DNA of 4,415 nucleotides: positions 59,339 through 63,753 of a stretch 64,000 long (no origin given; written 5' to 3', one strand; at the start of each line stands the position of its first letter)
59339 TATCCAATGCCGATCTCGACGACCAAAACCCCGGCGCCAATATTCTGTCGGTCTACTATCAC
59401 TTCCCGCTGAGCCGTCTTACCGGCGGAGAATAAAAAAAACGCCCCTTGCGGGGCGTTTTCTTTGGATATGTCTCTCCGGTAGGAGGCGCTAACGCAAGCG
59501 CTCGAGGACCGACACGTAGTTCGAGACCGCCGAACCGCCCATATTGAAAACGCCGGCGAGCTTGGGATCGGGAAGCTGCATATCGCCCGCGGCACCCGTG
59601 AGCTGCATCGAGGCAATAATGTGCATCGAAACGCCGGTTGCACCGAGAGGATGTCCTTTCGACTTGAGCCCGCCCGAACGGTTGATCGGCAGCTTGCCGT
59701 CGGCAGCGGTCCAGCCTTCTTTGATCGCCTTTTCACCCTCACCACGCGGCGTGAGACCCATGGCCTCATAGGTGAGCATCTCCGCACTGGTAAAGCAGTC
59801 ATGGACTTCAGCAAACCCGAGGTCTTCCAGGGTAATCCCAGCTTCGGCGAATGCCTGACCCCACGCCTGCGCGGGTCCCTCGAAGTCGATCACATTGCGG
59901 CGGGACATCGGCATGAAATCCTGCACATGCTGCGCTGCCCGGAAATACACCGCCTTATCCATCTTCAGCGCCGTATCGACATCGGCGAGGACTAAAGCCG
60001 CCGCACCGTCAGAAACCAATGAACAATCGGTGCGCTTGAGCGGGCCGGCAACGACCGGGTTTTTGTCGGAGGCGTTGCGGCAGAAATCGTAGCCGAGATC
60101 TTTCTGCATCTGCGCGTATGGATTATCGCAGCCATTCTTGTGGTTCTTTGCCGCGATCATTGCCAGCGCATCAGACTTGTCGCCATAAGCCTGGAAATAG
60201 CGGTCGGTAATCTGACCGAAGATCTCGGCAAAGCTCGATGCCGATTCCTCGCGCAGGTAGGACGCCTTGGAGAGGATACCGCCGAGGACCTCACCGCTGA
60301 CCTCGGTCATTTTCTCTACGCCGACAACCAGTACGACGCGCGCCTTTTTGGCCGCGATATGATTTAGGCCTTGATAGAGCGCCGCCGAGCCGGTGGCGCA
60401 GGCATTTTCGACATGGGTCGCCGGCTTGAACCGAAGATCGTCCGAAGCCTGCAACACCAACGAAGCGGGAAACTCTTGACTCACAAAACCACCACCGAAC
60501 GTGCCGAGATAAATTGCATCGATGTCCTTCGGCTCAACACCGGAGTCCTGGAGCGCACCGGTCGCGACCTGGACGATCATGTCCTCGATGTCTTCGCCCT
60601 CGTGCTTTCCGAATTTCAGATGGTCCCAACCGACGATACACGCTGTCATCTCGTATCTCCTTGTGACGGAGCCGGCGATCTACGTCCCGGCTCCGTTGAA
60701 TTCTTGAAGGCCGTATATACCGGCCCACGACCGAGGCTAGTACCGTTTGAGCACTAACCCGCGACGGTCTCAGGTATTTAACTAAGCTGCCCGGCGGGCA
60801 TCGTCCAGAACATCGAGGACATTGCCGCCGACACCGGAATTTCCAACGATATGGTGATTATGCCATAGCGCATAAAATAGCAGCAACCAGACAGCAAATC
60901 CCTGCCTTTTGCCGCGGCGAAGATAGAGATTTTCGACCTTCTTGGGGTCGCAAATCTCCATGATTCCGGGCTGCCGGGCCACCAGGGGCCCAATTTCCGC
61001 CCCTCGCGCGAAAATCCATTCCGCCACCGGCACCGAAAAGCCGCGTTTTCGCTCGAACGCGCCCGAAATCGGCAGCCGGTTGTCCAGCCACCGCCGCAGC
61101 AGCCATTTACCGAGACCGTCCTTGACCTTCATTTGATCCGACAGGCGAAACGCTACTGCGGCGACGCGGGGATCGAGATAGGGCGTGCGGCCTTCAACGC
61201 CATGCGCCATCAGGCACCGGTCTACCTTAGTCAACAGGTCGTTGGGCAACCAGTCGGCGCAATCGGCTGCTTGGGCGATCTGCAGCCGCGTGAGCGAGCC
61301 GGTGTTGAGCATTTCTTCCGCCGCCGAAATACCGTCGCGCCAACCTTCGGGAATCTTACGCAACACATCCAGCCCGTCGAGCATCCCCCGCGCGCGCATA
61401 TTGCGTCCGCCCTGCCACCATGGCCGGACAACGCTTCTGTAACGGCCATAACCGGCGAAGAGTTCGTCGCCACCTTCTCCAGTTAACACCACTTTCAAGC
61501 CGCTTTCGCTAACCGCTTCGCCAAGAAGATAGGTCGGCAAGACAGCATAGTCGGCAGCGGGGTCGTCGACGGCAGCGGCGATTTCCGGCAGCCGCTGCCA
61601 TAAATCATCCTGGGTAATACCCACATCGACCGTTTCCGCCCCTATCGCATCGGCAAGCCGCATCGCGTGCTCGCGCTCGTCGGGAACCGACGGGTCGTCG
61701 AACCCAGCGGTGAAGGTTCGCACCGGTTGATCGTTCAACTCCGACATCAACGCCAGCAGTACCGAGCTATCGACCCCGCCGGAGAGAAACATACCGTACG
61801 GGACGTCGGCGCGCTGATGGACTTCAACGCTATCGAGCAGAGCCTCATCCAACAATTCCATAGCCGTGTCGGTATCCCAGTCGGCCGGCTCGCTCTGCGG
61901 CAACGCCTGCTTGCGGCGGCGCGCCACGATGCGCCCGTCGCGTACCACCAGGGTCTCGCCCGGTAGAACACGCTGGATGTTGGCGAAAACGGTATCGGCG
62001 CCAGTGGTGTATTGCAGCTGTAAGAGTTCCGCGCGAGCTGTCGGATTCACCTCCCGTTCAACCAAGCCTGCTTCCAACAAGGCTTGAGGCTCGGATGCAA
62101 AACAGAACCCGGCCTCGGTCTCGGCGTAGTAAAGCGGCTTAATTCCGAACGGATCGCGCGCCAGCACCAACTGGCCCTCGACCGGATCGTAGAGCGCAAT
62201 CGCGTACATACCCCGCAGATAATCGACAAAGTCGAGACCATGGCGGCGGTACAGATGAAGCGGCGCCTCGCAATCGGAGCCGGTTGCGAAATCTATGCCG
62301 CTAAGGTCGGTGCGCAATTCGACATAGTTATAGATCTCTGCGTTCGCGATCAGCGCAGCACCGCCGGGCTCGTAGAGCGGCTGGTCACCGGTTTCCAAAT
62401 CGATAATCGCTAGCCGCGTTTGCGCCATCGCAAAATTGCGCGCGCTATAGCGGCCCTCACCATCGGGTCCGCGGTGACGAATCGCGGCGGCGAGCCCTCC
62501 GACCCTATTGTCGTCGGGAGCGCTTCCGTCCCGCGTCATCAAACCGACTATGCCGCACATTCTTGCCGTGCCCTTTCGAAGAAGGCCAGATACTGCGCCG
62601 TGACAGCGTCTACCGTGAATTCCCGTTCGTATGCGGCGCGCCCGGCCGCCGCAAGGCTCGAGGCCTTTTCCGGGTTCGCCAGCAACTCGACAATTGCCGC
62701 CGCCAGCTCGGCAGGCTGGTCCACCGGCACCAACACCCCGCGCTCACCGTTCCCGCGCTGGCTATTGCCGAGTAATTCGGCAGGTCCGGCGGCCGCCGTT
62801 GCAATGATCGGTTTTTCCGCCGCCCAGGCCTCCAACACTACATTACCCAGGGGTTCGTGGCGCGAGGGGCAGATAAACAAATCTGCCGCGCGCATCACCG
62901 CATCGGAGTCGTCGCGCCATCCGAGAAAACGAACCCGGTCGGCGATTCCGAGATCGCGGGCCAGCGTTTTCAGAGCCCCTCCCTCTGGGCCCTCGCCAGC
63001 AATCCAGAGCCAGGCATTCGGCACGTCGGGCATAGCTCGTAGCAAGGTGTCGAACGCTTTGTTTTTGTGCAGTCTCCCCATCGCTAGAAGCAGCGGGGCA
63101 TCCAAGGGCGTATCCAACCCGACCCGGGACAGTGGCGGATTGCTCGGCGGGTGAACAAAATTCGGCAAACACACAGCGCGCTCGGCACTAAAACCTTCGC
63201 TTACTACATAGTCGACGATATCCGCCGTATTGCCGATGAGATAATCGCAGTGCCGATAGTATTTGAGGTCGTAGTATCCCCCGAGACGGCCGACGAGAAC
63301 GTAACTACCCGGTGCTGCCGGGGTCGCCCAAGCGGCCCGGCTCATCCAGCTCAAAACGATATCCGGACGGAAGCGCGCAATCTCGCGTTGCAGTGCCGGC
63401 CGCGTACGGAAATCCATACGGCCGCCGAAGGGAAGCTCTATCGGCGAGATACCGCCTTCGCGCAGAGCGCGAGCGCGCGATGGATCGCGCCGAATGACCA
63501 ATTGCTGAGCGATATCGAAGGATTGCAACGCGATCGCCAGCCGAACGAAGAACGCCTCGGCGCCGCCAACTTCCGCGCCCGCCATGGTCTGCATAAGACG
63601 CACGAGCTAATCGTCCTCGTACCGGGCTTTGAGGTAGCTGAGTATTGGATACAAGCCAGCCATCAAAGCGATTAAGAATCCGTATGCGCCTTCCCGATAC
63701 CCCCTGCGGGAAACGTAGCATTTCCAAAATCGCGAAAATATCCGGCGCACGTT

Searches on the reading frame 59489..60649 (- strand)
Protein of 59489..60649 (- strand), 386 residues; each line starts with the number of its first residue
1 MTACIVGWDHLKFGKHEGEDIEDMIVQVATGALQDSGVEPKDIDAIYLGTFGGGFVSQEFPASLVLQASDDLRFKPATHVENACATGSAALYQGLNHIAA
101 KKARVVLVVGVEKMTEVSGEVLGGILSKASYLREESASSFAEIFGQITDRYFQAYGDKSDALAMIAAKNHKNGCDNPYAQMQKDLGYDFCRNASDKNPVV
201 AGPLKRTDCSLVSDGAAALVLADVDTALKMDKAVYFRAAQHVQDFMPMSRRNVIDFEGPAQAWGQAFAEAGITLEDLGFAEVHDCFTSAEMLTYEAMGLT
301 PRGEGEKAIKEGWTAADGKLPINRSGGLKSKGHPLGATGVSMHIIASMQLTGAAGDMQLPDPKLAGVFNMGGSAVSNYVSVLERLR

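Call 68: search_protein_families(library=pfam, proteins=[window:59489-60649:-], max_evalue=0.000001)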
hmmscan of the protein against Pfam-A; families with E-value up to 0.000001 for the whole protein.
window:59489-60649:- (386 aa): 3 families
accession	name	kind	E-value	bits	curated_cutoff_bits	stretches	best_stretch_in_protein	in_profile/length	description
PF22691.2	Thiolase_C_1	-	3.8e-36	124.4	28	1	249-384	10-144/144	Thiolase C-terminal domain-like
PF00108.29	Thiolase_N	-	3.7e-21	76.1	26.4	1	13-223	11-258/260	Thiolase, N-terminal domain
PF02803.24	Thiolase_C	-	2.8e-09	37.1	27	1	257-350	22-99/123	Thiolase, C-terminal domain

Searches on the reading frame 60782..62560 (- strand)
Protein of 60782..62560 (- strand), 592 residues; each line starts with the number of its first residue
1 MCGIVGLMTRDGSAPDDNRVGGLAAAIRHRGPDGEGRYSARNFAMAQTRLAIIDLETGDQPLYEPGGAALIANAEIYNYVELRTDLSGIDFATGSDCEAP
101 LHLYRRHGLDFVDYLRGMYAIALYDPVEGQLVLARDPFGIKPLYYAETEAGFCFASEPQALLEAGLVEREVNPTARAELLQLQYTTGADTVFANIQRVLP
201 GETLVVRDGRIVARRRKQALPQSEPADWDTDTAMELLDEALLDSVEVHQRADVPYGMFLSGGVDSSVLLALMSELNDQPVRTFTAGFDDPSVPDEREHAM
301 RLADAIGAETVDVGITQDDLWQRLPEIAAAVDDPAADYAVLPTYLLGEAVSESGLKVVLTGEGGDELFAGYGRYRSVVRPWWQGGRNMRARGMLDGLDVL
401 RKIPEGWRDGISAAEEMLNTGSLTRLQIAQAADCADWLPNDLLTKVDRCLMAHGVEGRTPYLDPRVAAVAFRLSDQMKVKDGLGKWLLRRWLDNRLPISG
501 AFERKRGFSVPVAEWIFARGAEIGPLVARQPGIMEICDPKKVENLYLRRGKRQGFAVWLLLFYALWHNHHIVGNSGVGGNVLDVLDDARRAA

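Call 68: search_protein_families(library=pfam, proteins=[window:60782-62560:-], max_evalue=0.000001)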
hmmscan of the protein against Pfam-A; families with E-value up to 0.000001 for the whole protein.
window:60782-62560:- (592 aa): 3 families
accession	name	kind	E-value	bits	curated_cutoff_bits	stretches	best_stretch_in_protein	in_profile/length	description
PF00733.27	Asn_synthase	-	3.6e-76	257.5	21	1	237-546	2-328/354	Asparagine synthase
PF13537.11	GATase_7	-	3e-37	127.8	25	1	48-162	2-122/123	Glutamine amidotransferase domain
PF13522.11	GATase_6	-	3.6e-30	105.1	27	1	32-157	1-130/130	Glutamine amidotransferase domain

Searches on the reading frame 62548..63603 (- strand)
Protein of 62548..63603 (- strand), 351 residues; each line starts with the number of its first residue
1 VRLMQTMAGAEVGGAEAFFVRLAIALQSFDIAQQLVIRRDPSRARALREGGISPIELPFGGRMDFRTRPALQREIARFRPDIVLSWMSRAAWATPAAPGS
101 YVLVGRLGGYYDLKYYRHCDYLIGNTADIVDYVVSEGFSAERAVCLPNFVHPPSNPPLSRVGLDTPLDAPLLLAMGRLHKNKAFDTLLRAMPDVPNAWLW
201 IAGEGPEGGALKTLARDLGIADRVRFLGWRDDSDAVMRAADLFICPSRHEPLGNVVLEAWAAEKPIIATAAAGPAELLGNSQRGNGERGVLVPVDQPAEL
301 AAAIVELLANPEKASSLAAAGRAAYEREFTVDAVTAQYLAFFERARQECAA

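Call 68: search_protein_families(library=pfam, proteins=[window:62548-63603:-], max_evalue=0.000001)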
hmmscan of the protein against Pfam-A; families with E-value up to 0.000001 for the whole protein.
window:62548-63603:- (351 aa): 4 families
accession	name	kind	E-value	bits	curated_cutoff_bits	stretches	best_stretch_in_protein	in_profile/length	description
PF13692.12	Glyco_trans_1_4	-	7.9e-35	120.6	27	1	170-310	2-142/142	Glycosyl transferases group 1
PF00534.26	Glycos_transf_1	-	2e-34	119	26.4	1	165-322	11-170/172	Glycosyl transferases group 1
PF20706.3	GT4-conflict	-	8.3e-12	45.2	26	1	172-333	200-380/385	Family 4 Glycosyltransferase in conflict systems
PF13439.12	Glyco_transf_4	-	4.7e-11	43.4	28.5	1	12-151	1-167/170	Glycosyltransferase Family 4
